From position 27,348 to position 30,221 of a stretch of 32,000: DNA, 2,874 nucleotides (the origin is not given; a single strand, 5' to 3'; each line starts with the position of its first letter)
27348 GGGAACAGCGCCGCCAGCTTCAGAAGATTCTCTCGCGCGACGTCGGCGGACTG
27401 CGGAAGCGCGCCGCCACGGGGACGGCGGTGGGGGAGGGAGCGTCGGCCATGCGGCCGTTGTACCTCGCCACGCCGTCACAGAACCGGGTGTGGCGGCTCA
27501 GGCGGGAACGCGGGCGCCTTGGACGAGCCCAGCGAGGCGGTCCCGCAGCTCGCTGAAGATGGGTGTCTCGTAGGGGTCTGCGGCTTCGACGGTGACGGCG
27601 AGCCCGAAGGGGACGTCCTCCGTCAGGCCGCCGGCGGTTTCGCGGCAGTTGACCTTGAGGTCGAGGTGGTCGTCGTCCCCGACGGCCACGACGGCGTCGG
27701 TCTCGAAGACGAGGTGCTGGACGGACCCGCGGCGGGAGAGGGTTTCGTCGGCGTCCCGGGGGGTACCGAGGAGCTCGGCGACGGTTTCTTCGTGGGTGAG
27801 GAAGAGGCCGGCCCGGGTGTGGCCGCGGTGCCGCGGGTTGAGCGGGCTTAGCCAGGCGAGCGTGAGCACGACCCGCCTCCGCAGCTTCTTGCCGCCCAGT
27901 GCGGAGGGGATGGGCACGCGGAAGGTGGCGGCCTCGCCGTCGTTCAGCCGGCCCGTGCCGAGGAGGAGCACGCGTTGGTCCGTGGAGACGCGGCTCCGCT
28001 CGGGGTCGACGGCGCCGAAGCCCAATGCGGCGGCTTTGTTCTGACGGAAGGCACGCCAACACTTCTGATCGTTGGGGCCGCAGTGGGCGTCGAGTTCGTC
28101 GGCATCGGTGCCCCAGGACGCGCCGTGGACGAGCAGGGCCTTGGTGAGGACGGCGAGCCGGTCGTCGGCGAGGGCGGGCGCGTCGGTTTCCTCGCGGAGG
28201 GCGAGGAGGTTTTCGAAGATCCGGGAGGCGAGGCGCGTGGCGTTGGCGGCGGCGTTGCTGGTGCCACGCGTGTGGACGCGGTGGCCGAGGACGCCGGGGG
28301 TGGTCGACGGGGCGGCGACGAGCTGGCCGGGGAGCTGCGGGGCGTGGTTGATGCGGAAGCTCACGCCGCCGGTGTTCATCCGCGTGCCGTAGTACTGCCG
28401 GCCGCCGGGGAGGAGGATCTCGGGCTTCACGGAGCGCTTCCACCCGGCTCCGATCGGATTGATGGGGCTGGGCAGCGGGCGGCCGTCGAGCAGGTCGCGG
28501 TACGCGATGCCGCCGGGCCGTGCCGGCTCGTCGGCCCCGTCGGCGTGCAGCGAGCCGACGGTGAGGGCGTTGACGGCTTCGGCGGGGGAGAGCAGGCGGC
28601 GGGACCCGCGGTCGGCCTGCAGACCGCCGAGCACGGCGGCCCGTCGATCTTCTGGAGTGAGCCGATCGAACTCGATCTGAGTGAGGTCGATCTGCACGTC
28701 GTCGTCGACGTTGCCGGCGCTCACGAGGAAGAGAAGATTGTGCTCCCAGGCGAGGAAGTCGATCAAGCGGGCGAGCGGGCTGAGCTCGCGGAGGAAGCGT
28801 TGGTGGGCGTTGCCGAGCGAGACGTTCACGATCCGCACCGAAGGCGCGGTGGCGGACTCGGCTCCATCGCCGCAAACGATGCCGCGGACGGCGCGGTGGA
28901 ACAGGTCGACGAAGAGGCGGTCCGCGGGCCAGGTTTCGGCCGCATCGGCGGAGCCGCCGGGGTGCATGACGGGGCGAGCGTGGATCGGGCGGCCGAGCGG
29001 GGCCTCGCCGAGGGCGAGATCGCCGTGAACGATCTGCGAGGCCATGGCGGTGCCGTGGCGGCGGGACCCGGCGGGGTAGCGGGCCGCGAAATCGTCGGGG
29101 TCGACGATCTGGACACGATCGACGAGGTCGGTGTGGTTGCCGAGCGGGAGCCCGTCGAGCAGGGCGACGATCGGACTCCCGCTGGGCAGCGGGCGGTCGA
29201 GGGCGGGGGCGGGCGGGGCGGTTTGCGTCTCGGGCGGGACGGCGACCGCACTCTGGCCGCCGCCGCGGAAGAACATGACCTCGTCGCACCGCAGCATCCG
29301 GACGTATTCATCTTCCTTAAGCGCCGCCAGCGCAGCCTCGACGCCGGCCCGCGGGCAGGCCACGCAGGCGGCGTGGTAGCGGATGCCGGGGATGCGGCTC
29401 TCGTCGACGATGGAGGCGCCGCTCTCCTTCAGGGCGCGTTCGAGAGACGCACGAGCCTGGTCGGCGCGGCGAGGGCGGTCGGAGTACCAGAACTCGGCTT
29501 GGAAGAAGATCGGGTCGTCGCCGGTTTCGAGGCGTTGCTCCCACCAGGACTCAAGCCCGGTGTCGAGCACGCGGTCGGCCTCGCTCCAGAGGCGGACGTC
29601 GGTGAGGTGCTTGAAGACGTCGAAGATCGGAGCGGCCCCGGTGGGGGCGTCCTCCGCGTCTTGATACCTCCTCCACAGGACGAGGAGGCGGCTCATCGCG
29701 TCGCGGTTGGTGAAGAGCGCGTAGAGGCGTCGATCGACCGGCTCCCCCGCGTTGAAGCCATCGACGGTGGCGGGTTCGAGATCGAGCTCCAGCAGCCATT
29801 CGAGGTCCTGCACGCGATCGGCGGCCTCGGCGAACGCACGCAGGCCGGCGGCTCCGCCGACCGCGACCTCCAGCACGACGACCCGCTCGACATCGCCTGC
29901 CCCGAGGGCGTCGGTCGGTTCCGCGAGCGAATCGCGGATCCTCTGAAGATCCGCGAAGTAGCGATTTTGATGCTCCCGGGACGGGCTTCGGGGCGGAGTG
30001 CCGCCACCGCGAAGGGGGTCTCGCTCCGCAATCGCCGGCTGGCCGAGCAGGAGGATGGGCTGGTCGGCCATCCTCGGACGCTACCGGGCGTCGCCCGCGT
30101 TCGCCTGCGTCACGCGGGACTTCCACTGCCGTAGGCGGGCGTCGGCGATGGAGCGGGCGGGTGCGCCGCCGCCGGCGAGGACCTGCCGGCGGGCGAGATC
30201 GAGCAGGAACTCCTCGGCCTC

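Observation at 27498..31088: AAA+ ATPase plus S8 subtilase two-gene module (IetAS-like) in a defence-island-like context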

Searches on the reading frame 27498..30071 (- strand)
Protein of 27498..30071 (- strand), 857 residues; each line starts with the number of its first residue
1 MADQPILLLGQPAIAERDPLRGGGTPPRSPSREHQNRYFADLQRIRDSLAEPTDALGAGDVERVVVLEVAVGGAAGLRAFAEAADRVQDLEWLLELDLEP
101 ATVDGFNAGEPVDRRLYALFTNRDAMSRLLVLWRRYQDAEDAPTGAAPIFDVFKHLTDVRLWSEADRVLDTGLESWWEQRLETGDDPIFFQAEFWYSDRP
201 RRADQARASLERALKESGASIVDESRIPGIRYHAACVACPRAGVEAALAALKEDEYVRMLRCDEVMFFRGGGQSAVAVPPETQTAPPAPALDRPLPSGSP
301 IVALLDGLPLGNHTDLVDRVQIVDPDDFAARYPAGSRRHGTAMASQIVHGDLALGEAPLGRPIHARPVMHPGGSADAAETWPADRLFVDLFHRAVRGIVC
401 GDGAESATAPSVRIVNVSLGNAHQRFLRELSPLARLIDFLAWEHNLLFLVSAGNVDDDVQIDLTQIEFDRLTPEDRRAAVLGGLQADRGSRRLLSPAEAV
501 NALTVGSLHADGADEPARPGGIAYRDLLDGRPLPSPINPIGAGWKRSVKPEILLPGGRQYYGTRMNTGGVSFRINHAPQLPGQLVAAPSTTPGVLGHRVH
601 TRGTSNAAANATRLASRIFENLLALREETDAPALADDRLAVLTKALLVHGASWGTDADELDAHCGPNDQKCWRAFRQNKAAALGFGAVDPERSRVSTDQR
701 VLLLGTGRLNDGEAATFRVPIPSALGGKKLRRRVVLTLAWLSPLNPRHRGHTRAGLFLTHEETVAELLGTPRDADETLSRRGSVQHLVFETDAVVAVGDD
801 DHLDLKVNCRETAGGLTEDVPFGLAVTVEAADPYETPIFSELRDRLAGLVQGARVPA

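Call 3: search_protein_families(library=padloc, proteins=[window:27498-30071:-], max_evalue=0.01)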
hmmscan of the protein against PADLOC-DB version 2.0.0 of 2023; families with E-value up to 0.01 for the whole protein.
window:27498-30071:- (857 aa): 8 families
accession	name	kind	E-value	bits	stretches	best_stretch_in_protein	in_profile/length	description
PDLC04233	IetS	-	5e-262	869.8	1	1-850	1-848/855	-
PDLC04234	IetS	-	5.9e-153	508.5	1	1-653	1-656/656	-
PDLC02198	IetS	-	2.6e-17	60.1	1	411-740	354-654/795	-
PDLC02197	IetS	-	3.9e-14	49.9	1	408-655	349-539/749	-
PDLC02199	IetS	-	5.9e-13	45.9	1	405-514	410-510/826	-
PDLC02201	IetS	-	2.1e-06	24.3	0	488-654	401-527/781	-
PDLC02200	IetS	-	0.00041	16.6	1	407-509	368-452/780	-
PDLC02202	IetS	-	0.0044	13.3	0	411-511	395-464/780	-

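Call 4: search_protein_families(library=pfam, proteins=[window:27498-30071:-], max_evalue=0.01)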
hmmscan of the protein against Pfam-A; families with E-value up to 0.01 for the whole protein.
window:27498-30071:- (857 aa): 1 family
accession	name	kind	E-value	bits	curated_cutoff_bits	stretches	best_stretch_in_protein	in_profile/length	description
PF00082.27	Peptidase_S8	-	2.7e-12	47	21.8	1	325-655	42-274/288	Subtilase family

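Call 5: search_protein_families(library=ncbifam, proteins=[window:27498-30071:-], max_evalue=0.01)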
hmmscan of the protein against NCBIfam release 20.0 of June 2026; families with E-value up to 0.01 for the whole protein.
window:27498-30071:- (857 aa): 1 family
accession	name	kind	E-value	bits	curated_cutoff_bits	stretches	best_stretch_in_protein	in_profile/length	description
NF042956.1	IteS_antiphage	equivalog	4.2e-13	48.5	900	1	408-654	347-536/747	S8 family anti-phage peptidase IteS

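Call 15: search_solved_structures(query=window:27498-30071:-, max_evalue=0.01, show_alignments=1)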
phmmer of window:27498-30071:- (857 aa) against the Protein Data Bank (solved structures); distinct sequences matched with E-value up to 0.01: 0.

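Call 17: find_encoding_contigs(protein=window:27498-30071:-, flank=10000, max_places=6)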
Protein window:27498-30071:- (857 aa): 3 contigs read that carry it; 2 places shown.
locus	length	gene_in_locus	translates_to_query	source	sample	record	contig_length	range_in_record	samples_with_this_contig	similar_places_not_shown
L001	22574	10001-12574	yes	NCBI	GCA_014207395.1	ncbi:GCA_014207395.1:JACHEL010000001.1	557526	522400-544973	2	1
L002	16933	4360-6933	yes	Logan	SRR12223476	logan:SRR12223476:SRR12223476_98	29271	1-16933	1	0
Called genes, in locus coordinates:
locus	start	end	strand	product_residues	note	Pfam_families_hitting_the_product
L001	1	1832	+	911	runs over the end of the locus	-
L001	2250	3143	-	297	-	PF02517:Rce1-like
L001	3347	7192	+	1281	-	PF00176:SNF2-rel_dom, PF00271:Helicase_C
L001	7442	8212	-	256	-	PF05066:HARE-HTH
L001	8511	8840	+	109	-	-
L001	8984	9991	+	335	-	PF20720:nSTAND3, PF00004:AAA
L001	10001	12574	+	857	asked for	PF00082:Peptidase_S8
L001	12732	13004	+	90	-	-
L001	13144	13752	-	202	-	PF06055:ExoD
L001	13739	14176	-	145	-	PF07784:DUF1622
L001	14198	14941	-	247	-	PF01040:UbiA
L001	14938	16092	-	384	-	PF01261:AP_endonuc_2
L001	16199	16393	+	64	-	PF01783:Ribosomal_L32p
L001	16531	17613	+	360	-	PF02504:FA_synthesis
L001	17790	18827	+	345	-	PF00108:Thiolase_N (weak), PF08545:ACP_syn_III, PF08541:ACP_syn_III_C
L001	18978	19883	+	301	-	PF00698:Acyl_transf_1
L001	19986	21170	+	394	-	PF10509:GalKase_gal_bdg, PF00288:GHMP_kinases_N, PF08544:GHMP_kinases_C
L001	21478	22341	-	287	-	PF01063:Aminotran_4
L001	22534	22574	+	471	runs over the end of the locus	PF00206:Lyase_1, PF14698:ASL_C2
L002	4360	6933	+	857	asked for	PF00082:Peptidase_S8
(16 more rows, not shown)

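Call 18: search_protein_families(library=padloc, proteins=[L001:3347-7192:+, L001:7442-8212:-, L001:2250-3143:-, L001:3-1832:+, L001:8511-8840:+], max_evalue=0.01)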
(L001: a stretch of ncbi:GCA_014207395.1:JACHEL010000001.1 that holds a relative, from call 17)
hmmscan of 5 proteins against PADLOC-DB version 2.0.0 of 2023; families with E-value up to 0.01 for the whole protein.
L001:3347-7192:+ (1281 aa): 32 families (the best 25 are shown)
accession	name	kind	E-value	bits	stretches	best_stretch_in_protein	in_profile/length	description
PDLC02842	DpdE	-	4.1e-143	476.5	3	1010-1264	907-1154/1176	DpdE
PDLC00633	ZorD1|ZorD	-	2e-111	371.7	3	1009-1263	643-887/908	"SWI2/SNF2 helicase, Mrr-like nuclease"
PDLC02849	DpdE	-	1.1e-108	362.6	3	1011-1261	596-833/857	DpdE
PDLC02851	DpdE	-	3.1e-108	361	2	1001-1279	788-1053/1055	DpdE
PDLC02850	DpdE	-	4.9e-106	353.9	3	1011-1280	1001-1260/1282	DpdE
PDLC02845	DpdE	-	2.7e-100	334.9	3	1012-1266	1038-1278/1293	DpdE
PDLC00629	ZorD1|ZorD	-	3.4e-89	298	2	730-948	471-691/1012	"SWI2/SNF2 helicase, Mrr-like nuclease"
PDLC00634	ZorD1|ZorD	-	6.3e-79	264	2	1010-1259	717-967/1208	"SWI2/SNF2 helicase, Mrr-like nuclease"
PDLC00631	ZorD1|ZorD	-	1.1e-78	263.1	2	743-948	442-639/1071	"SWI2/SNF2 helicase, Mrr-like nuclease"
PDLC00632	ZorD1|ZorD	-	5.8e-76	254.3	3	1002-1269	813-1088/1101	"SWI2/SNF2 helicase, Mrr-like nuclease"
PDLC02848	DpdE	-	2.8e-64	215.5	3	814-950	401-537/856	DpdE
PDLC00627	ZorD1|ZorD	-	8.6e-57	190.8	3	1011-1264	718-992/1006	"SWI2/SNF2 helicase, Mrr-like nuclease"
PDLC00628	ZorD1|ZorD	-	8e-55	184.1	3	811-948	558-704/1171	"SWI2/SNF2 helicase, Mrr-like nuclease"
PDLC02854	DpdE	-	2.6e-43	146.1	2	1009-1262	806-1063/1083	DpdE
PDLC02627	DrmD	-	8e-38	128.1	2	1112-1259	551-696/748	DrmD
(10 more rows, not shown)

L001:7442-8212:- (256 aa): 2 families
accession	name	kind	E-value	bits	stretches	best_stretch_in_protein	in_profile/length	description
PDLC04922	PDC-S14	-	0.00047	17.5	1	122-173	36-80/305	-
PDLC04921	PDC-S14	-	0.0031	14.9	1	138-180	47-91/280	-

L001:2250-3143:- (297 aa): 0 families

L001:3-1832:+ (609 aa): 1 family
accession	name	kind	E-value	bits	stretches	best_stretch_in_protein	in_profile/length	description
PDLC03864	LmuB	-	5.6e-05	19.9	1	355-585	395-634/657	-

L001:8511-8840:+ (109 aa): 0 families

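Call 19: search_protein_families(library=pfam, proteins=[L001:3347-7192:+, L001:7442-8212:-, L001:2250-3143:-, L001:3-1832:+, L001:8511-8840:+], max_evalue=0.01)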
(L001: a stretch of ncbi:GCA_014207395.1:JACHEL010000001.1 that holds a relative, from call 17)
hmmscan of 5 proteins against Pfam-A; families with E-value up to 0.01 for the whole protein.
L001:3347-7192:+ (1281 aa): 4 families
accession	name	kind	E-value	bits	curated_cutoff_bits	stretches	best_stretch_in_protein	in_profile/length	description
PF00176.29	SNF2-rel_dom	-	3.2e-62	210.7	24.9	1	746-1101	1-289/290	SNF2-related domain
PF00271.37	Helicase_C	-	8.5e-22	77.9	23.5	1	1116-1226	2-110/110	Helicase conserved C-terminal domain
PF04851.21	ResIII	-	0.0008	19.8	22.5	1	818-922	55-163/164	Type III restriction enzyme, res subunit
PF04434.22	SWIM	-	0.0012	18.8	19.6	1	50-86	2-38/38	SWIM zinc finger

L001:7442-8212:- (256 aa): 1 family
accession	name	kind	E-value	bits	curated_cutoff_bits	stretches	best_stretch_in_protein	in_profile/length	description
PF05066.19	HARE-HTH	-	3e-13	50.4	25.9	1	5-74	1-68/71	HB1, ASXL, restriction endonuclease HTH domain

L001:2250-3143:- (297 aa): 1 family
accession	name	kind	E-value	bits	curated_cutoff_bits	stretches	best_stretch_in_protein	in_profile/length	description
PF02517.21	Rce1-like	-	5.7e-20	71.8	22.4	1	192-286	3-93/93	Type II CAAX prenyl endopeptidase Rce1-like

L001:3-1832:+ (609 aa): 0 families

L001:8511-8840:+ (109 aa): 0 families

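Call 20: find_related_loci(query=window:27498-30071:-, collection=genome_contigs, flank=8000)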
Query window:27498-30071:- (857 aa) in genome_contigs; peptide patterns used: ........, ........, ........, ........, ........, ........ (x = any residue, [..] = any of these).
61 stretches matched a pattern, but none encodes a relative of the query by tblastn (E <= 1e-3).

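Call 21: find_homologous_proteins(query=window:27498-30071:-, max_evalue=0.00001)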
Query window:27498-30071:- (857 aa): 905 proteins with E <= 0.00001 among 8000 candidates; the best 120 are listed.
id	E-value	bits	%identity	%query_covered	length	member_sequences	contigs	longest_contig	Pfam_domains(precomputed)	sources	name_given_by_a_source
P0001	0.0e+0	1934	100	100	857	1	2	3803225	PF00082.28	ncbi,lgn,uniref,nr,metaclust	ncbi:S8 family peptidase [Phycisphaera mikurensis]|uniref:Peptidase S8/S53 domain-containing protein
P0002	0.0e+0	1304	69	100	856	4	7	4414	PF00082.28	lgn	-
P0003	5.2e-214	731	44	99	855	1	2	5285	PF00082.28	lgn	-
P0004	1.2e-209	717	44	99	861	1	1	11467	PF00082.28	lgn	-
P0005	6.3e-209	714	43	99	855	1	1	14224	PF00082.28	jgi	jgi:hypothetical protein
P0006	2.1e-189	650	41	99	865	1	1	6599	PF00082.28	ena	-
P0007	9.8e-189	647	41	99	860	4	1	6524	PF00082.28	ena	-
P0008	3.6e-185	636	41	99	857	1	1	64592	PF00082.28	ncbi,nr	ncbi:MAG: S8 family peptidase [Pirellulales bacterium]|nr:S8 family peptidase [Pirellulales bacteriu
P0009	6.4e-185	635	40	99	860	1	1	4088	PF00082.28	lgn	-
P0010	7.6e-184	631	40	99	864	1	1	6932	PF00082.28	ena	-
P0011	3.9e-181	622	40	99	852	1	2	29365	PF00082.28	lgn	-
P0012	4.1e-181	622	41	99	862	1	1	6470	PF00082.28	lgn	-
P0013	2.7e-179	616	41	99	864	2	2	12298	PF00082.28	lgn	-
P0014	1.8e-177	610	41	99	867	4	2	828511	PF00082.28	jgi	jgi:hypothetical protein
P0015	3.9e-177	609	41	99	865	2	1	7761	PF00082.28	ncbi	-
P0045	5.4e-165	569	41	92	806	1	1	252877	PF00082.28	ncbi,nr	ncbi:MAG TPA: S8 family peptidase [Candidatus Acidoferrum sp.]|nr:S8 family peptidase [Candidatus Ac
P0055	1.4e-162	561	39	92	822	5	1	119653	PF00082.28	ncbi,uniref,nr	ncbi:hypothetical protein J2Z49_001335 [Desulfofundulus luciae]|uniref:Peptidase S8/S53 domain-conta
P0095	5.8e-155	536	37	99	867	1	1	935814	PF00082.28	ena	-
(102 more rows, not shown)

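Call 23: find_encoding_contigs(protein=P0008, flank=8000, max_places=1)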
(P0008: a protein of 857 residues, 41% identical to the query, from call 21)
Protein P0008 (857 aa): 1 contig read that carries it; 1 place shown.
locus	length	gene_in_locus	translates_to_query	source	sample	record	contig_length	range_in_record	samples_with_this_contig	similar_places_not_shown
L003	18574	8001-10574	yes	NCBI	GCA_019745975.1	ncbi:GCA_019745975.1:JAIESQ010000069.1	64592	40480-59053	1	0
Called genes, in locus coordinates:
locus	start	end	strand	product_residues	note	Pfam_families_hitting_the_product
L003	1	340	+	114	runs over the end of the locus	-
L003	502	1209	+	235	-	-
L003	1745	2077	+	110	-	-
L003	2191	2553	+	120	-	-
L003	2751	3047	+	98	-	-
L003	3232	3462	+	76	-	-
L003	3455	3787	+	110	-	PF01850:PIN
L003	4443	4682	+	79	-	-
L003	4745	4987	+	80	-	PF07275:ArdA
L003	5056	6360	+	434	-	PF00872:Transposase_mut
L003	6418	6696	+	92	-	PF07275:ArdA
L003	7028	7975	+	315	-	PF20720:nSTAND3 (weak), PF00004:AAA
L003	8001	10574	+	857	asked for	PF00082:Peptidase_S8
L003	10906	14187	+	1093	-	PF00176:SNF2-rel_dom, PF00270:DEAD, PF04851:ResIII, PF00271:Helicase_C, PF13020:NOV_C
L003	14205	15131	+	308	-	-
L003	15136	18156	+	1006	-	PF06634:DUF1156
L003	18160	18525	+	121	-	PF10711:DUF2513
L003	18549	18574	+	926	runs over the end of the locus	PF04465:DUF499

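Call 24: find_encoding_contigs(protein=P0055, flank=8000, max_places=1)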
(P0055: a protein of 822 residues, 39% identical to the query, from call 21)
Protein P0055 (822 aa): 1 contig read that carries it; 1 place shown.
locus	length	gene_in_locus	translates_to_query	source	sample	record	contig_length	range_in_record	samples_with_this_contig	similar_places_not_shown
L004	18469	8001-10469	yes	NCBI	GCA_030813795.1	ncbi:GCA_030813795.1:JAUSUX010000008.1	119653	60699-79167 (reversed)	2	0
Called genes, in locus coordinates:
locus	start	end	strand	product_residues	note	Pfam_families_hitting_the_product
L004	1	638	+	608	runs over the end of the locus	PF00664:ABC_membrane, PF00005:ABC_tran, PF02463:SMC_N (faint), PF13304:AAA_21 (weak)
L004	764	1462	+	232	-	PF04893:Yip1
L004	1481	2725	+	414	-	PF25917:BSH_RND (faint), PF25881:HH_YBHG, PF25876:HH_MFP_RND (weak), PF25967:RND-MFP_C (weak), PF25975:CzcB_C, PF25989:YknX_C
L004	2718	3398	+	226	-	PF00005:ABC_tran, PF02463:SMC_N (faint), PF13304:AAA_21 (faint)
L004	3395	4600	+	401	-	PF12704:MacB_PCD, PF02687:FtsX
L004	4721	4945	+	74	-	-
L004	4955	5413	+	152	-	PF01070:FMN_dh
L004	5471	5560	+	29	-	-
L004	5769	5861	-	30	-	-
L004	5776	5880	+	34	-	-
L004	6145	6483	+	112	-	PF04014:MazE_antitoxin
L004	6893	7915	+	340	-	PF00004:AAA, PF20720:nSTAND3 (weak)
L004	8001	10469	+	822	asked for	PF00082:Peptidase_S8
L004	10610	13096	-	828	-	PF02861:Clp_N, PF00004:AAA, PF17871:AAA_lid_9, PF02151:UVR, PF07724:AAA_2, PF00004:AAA, PF07728:AAA_5, PF10431:ClpB_D2-small, +14 more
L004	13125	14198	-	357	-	PF00217:ATP-gua_Ptrans, PF27454:McsB_C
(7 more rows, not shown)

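Call 25: find_encoding_contigs(protein=P0014, flank=8000, max_places=1)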
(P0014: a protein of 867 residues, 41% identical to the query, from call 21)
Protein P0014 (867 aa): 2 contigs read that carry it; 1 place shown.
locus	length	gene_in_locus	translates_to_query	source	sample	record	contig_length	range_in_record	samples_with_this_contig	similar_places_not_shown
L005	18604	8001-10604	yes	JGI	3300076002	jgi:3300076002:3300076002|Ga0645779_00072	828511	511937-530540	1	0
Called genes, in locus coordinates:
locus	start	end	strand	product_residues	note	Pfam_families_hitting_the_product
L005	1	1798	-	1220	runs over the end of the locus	PF13181:TPR_8 (faint), PF00069:Pkinase, PF07714:PK_Tyr_Ser-Thr, PF03109:ABC1 (weak), PF13374:TPR_10 (weak), PF13424:TPR_12, PF13374:TPR_10 (weak), PF13424:TPR_12 (weak), +10 more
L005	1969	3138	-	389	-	-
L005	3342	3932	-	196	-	PF07638:Sigma70_ECF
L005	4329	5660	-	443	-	PF11949:DUF3466 (faint)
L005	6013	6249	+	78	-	PF09720:Unstab_antitox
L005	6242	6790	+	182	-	PF05016:ParE_toxin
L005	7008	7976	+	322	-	PF00004:AAA, PF20720:nSTAND3 (faint)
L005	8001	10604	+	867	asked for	PF00082:Peptidase_S8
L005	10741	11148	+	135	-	PF13338:AbiEi_4 (weak), PF19570:DUF6088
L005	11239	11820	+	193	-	PF00730:HhH-GPD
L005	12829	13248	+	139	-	-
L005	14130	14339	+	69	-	-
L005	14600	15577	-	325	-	PF01758:SBF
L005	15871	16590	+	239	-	-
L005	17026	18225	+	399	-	-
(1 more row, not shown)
